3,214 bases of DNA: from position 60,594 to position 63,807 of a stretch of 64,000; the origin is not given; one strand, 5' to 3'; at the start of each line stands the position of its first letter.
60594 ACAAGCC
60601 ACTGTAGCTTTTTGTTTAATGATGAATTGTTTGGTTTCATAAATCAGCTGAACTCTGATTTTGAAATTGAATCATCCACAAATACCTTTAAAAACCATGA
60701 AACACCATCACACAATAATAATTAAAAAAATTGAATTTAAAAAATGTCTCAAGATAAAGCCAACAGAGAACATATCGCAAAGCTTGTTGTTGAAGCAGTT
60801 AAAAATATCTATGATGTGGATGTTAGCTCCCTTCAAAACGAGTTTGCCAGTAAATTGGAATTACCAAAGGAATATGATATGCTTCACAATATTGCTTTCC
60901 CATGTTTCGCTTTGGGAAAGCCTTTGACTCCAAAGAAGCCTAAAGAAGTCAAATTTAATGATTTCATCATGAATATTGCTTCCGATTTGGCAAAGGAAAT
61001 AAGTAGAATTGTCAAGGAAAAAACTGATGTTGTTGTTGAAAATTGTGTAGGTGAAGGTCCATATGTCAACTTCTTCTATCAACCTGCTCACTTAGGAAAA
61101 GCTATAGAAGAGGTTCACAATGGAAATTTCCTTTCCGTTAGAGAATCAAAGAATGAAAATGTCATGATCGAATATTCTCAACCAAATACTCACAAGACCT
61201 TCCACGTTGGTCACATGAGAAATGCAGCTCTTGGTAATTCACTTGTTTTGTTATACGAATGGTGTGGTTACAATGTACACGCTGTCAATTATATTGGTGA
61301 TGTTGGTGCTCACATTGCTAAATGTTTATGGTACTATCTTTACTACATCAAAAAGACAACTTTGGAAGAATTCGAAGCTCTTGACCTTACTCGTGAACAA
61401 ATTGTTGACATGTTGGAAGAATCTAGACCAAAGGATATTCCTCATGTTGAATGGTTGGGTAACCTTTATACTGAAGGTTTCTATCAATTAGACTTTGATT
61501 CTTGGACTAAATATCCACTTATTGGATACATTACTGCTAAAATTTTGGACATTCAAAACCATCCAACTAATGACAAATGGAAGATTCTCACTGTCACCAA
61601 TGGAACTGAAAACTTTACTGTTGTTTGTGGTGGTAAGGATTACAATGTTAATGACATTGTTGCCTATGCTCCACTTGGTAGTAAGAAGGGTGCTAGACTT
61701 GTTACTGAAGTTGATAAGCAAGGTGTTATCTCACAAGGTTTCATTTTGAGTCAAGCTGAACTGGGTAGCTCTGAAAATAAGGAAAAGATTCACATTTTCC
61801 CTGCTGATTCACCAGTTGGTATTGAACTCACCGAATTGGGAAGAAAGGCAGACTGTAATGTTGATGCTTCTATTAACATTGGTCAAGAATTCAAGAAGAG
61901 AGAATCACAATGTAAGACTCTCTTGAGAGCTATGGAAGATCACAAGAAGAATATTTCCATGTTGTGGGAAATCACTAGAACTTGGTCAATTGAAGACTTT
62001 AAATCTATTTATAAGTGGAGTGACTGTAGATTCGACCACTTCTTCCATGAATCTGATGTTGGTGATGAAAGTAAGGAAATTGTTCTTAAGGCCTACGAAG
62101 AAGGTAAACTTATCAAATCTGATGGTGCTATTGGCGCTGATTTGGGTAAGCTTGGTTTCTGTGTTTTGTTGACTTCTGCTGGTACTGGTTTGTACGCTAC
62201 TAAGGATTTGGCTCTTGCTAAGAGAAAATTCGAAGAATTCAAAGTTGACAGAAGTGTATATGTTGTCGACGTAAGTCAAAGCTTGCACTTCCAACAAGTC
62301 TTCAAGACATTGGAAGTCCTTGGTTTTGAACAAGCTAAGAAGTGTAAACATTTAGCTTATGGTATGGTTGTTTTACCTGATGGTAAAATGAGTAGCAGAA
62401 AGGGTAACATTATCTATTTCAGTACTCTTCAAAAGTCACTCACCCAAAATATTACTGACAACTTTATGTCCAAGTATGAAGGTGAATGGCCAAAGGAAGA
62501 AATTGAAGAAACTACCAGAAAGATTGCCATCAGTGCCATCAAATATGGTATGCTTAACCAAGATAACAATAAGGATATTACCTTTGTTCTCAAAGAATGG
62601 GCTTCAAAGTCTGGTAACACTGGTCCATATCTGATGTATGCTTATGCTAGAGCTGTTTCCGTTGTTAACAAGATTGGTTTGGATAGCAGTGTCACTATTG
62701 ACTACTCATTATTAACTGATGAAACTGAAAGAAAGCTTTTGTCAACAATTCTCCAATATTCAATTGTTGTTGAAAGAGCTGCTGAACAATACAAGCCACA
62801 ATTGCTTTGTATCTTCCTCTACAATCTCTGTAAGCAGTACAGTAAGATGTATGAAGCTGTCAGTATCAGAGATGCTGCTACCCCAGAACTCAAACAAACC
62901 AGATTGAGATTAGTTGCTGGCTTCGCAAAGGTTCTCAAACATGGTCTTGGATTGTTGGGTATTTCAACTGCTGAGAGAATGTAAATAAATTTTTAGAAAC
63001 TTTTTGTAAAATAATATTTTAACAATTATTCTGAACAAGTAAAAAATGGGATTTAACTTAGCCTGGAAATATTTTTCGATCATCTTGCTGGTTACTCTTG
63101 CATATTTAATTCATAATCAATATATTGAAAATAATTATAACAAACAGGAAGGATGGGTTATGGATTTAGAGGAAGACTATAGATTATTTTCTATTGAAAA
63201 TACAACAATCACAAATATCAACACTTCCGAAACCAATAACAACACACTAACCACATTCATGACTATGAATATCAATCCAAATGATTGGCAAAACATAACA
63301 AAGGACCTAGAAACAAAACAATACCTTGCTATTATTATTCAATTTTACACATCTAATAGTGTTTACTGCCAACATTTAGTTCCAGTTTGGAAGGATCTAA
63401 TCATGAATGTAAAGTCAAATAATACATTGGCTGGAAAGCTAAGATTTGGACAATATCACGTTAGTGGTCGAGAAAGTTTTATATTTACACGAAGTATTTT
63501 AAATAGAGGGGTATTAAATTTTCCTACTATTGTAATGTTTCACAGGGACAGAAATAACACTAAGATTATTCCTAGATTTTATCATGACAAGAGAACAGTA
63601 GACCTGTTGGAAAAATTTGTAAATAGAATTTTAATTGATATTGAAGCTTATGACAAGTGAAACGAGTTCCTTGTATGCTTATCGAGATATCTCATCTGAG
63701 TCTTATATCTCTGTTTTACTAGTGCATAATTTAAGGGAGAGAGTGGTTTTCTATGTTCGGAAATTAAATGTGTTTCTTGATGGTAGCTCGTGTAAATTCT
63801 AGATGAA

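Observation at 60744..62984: ArgRS carrying an internal EMAPII/Trbp111-type tRNA-binding OB domain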

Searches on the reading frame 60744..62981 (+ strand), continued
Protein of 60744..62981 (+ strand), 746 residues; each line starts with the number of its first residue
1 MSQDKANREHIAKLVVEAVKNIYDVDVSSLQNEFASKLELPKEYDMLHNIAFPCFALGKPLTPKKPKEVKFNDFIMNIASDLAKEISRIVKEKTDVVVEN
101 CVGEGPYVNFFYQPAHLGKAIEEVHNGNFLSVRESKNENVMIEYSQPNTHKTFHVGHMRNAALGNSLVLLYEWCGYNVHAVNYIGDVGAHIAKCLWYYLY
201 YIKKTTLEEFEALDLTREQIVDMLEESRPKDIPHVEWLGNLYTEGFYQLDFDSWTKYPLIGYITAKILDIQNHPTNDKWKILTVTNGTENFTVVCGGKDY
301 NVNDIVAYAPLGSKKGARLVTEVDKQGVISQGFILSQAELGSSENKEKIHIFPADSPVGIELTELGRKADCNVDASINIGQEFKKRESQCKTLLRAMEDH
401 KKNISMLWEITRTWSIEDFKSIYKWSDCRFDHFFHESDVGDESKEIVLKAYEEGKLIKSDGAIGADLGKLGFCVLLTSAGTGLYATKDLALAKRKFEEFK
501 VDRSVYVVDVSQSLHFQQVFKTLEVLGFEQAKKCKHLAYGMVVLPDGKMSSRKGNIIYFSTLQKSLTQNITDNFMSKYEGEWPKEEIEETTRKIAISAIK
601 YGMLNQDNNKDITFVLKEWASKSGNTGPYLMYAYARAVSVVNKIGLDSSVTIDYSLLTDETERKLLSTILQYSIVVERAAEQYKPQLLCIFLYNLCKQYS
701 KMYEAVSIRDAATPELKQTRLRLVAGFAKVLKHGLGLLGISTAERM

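Call 43: find_encoding_contigs(protein=P0003, flank=6000, max_places=2)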
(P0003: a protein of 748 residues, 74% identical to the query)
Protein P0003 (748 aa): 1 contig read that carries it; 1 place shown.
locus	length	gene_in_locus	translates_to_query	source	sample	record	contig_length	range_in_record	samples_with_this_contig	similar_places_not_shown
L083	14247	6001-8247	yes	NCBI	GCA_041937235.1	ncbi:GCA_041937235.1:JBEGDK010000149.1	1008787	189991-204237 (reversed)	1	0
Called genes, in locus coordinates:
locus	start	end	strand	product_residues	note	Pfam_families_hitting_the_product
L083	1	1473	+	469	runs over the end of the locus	PF13475:DUF4116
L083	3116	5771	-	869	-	PF14622:Ribonucleas_3_3, PF00636:Ribonuclease_3, PF14622:Ribonucleas_3_3, PF00636:Ribonuclease_3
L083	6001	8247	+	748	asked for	PF00750:tRNA-synt_1d, PF01588:tRNA_bind, PF00750:tRNA-synt_1d, PF05746:DALR_1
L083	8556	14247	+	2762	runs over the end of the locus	PF13385:Laminin_G_3, PF07974:EGF_2 (faint), PF23106:EGF_Teneurin (faint), PF23301:EGF_PEAR1L (faint), PF25024:EGF_TEN, PF02010:REJ, PF01825:GPS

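Call 59: list_cluster_members(proteins=[P0001, P0005, P0007, P0008, P0009, P0010, P0011, P0012, P0015, P0051])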
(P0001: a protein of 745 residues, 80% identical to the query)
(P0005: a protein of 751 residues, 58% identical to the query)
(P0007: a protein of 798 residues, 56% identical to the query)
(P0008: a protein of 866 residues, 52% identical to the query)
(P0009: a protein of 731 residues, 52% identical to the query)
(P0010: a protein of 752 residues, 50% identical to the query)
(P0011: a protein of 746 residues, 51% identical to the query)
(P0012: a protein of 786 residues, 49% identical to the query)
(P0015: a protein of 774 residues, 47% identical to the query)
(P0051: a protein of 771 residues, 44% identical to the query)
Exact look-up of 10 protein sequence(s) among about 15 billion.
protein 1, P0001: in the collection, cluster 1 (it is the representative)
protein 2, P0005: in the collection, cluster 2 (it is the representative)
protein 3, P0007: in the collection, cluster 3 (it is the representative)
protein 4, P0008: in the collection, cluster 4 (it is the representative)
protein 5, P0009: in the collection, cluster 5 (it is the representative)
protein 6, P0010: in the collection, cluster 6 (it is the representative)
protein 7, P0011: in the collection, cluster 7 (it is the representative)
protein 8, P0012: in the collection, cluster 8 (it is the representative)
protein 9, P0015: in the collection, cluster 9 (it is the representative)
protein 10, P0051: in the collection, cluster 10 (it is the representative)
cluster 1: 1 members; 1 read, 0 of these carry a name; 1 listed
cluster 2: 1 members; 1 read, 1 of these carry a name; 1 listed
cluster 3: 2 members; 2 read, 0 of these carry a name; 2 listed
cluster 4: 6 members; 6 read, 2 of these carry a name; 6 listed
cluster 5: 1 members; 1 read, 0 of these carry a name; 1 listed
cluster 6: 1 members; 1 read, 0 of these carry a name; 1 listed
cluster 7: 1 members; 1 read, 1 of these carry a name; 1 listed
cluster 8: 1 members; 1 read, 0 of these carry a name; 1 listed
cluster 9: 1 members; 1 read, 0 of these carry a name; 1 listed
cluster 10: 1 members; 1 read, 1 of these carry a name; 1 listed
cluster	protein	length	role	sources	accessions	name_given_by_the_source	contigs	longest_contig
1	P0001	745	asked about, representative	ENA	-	-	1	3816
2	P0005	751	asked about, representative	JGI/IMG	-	arginyl-tRNA synthetase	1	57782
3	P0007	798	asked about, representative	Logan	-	-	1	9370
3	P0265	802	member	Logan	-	-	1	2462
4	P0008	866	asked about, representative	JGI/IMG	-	-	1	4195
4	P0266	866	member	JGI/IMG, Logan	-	arginyl-tRNA synthetase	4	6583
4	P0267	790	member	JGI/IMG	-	arginyl-tRNA synthetase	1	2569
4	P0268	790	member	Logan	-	-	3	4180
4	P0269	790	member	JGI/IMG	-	-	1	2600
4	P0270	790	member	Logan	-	-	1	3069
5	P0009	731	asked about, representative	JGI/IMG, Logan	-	-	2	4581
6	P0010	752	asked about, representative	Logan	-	-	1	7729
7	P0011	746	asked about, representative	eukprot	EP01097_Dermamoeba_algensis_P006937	TRINITY_DN432_c0_g1_i1.p1 TRINITY_DN432_c0_g1~~TRINITY_DN432_c0_g1_i1.p1 ORF ...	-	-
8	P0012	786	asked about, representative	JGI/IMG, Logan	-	-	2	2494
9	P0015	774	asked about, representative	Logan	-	-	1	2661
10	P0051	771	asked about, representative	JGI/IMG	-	arginyl-tRNA synthetase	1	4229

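Call 60: find_encoding_contigs(protein=P0005, flank=8000, max_places=1)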
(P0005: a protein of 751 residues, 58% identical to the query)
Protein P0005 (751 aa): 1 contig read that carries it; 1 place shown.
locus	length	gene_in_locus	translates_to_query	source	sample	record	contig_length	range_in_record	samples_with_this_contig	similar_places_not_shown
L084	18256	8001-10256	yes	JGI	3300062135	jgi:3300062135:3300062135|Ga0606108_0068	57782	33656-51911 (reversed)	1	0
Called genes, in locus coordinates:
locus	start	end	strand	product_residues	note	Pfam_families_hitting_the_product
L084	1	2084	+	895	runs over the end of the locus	PF01442:Apolipoprotein (faint)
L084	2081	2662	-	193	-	PF10277:Frag1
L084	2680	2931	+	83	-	-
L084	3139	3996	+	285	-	-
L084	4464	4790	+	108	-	PF00780:CNH (weak)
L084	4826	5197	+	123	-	PF00780:CNH (weak)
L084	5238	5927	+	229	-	PF10366:Vps39_1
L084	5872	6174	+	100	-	-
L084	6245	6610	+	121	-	PF00637:Clathrin (faint)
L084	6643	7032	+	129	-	PF10367:zf-Vps39_C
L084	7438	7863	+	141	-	PF14497:GST_C_3, PF00043:GST_C (weak)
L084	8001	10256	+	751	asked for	PF03485:Arg_tRNA_synt_N (weak), PF00750:tRNA-synt_1d, PF01588:tRNA_bind (weak), PF00750:tRNA-synt_1d, PF05746:DALR_1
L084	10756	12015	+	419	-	PF10513:EPL1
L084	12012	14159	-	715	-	PF00009:GTP_EFTU, PF00025:Arf (faint), PF00071:Ras (faint), PF01926:MMR_HSR1, PF22042:EF-G_D2, PF11987:IF-2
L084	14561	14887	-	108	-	-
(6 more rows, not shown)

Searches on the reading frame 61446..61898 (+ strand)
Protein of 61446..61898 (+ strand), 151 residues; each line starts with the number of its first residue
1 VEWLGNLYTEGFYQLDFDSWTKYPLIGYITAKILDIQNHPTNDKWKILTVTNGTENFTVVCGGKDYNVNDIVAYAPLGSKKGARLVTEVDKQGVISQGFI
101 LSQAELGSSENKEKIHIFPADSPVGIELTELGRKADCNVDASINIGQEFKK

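Call 24: search_protein_representatives(protein=window:61446-61898:+)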
Query: 151 residues. Proteins with E-value up to 0.001 (for the whole library): 1665; up to 1e-10: 79; up to 1e-30: 1. The best 150 are listed.
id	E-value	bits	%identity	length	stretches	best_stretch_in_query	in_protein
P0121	9.0e-43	162.3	55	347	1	1-141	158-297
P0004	4.3e-30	121.1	98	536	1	88-151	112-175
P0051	9.9e-30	120.0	43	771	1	1-146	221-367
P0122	2.3e-29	118.8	43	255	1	2-141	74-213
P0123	4.5e-29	117.9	44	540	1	2-149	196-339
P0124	8.4e-29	117.0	54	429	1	1-112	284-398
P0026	1.3e-25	106.6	41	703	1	2-149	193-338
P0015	6.5e-25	104.3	45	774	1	1-150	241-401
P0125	2.2e-24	102.6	46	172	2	35-114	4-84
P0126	5.4e-24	101.4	40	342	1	2-135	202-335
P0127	1.7e-23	99.7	41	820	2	2-114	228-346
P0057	2.8e-23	99.0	40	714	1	2-150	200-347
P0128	5.4e-23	98.1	46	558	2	2-110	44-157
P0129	6.5e-21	91.4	43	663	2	2-109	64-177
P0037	1.8e-20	89.9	42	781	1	1-119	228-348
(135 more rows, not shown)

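Call 38: predict_structure(alignment_id=A3)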
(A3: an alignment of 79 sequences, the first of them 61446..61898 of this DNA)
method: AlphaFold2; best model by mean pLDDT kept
length: 151 residues; sequences in the alignment: 79
mean_pLDDT: 96.1   pTM: 0.87
mean pLDDT of the five models: 96.1, 95.7, 95.6, 95.5, 95.2
residues with pLDDT >= 90: 138; 70-90: 13; 50-70: 0; < 50: 0
segments of 3 or more residues with pLDDT < 50: none
pLDDT, mean of each block of 10 residues (from residue 1): 86 90 97 99 98 98 98 98 96 98 97 98 98 96 95 90
secondary structure, 60 per line:
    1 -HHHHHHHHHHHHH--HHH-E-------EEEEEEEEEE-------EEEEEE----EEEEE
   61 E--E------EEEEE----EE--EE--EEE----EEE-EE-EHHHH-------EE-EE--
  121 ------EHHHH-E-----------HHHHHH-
elements in order: H2-14 E29-38 E46-51 E56-61 E71-75 E88-90 E95-97 H103-106 H128-131 H145-150

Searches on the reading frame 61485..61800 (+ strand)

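Call 3: search_protein_families(library=pfam, proteins=[window:61485-61800:+], max_evalue=1)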
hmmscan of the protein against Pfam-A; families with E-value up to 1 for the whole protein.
window:61485-61800:+ (105 aa): 2 families
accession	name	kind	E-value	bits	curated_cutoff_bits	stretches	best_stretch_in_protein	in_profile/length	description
PF01588.26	tRNA_bind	-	2.8e-09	37.4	27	1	17-99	3-82/96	Putative tRNA binding domain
PF22639.1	Gp18_dom_I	-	0.045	14.2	27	1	43-90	5-53/93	Tail sheath protein Gp18-like domain I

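Call 4: search_protein_families(library=ncbifam, proteins=[window:61485-61800:+], max_evalue=1)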
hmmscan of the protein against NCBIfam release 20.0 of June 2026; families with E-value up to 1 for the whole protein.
window:61485-61800:+ (105 aa): 5 families
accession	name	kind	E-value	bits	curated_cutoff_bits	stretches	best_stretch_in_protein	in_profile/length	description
TIGR00472.1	pheT_bact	equivalog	8e-13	47.5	402.65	1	14-103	45-138/798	phenylalanine--tRNA ligase subunit beta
NF045760.1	YtpR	equivalog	6.1e-08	32.7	100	1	15-101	83-169/185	YtpR family tRNA-binding protein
NF045867.1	PheT_Nterm_rel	equivalog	5.5e-07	29.7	120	1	15-94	89-169/171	TyrS-associated PheT N-terminal domain-related protein TapR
NF001882.0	PRK00629.5-4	equivalog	4.5e-05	22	527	1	18-96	49-127/725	phenylalanine--tRNA ligase subunit beta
NF001879.0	PRK00629.5-1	equivalog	0.0078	14.7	840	1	5-96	34-126/718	phenylalanine--tRNA ligase subunit beta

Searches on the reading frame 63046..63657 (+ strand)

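Call 67: search_protein_families(library=pfam, proteins=[window:63046-63657:+], max_evalue=0.01)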
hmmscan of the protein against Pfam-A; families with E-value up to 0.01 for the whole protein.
window:63046-63657:+ (204 aa): 1 family
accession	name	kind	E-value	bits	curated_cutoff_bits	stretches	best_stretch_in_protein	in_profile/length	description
PF00085.26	Thioredoxin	-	0.0019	18.6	23.5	1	92-172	17-86/103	Thioredoxin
